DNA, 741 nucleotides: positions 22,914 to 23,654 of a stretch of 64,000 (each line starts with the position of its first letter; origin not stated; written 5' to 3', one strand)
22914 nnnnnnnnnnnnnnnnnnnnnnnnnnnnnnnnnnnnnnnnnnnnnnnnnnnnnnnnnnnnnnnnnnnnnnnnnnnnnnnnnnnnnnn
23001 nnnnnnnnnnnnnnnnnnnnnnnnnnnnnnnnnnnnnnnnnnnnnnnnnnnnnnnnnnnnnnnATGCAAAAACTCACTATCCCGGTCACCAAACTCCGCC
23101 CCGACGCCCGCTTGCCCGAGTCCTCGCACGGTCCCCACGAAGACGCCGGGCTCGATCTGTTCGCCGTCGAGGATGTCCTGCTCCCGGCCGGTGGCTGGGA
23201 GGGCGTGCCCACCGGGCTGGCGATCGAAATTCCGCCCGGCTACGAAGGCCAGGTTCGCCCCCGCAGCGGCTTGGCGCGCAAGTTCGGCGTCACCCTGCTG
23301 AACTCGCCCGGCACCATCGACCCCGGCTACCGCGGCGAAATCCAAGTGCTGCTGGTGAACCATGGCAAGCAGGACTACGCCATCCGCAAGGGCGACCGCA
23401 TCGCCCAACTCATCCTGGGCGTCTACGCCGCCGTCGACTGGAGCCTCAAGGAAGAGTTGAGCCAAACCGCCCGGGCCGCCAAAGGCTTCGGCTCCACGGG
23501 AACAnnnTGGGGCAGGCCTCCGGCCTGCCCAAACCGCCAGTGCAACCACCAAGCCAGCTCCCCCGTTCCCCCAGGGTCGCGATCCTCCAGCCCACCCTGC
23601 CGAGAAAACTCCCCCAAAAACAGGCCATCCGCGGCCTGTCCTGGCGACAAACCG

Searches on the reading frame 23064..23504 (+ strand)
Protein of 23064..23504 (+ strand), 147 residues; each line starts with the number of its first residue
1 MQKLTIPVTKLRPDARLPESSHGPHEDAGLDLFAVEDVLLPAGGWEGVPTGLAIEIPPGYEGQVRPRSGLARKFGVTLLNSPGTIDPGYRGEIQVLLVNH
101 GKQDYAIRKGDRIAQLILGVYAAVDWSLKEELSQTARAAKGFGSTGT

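Call 80: search_protein_families(library=pfam, proteins=[window:23064-23504:+], max_evalue=0.000001)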
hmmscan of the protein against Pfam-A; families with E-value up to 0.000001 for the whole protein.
window:23064-23504:+ (147 aa): 2 families
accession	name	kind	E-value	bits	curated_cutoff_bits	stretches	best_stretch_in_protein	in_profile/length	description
PF00692.24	dUTPase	-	1.2e-28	99.9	22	1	23-146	9-129/129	dUTPase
PF22769.1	DCD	-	1e-10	42.4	27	1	53-118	86-150/153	dCTP deaminase-like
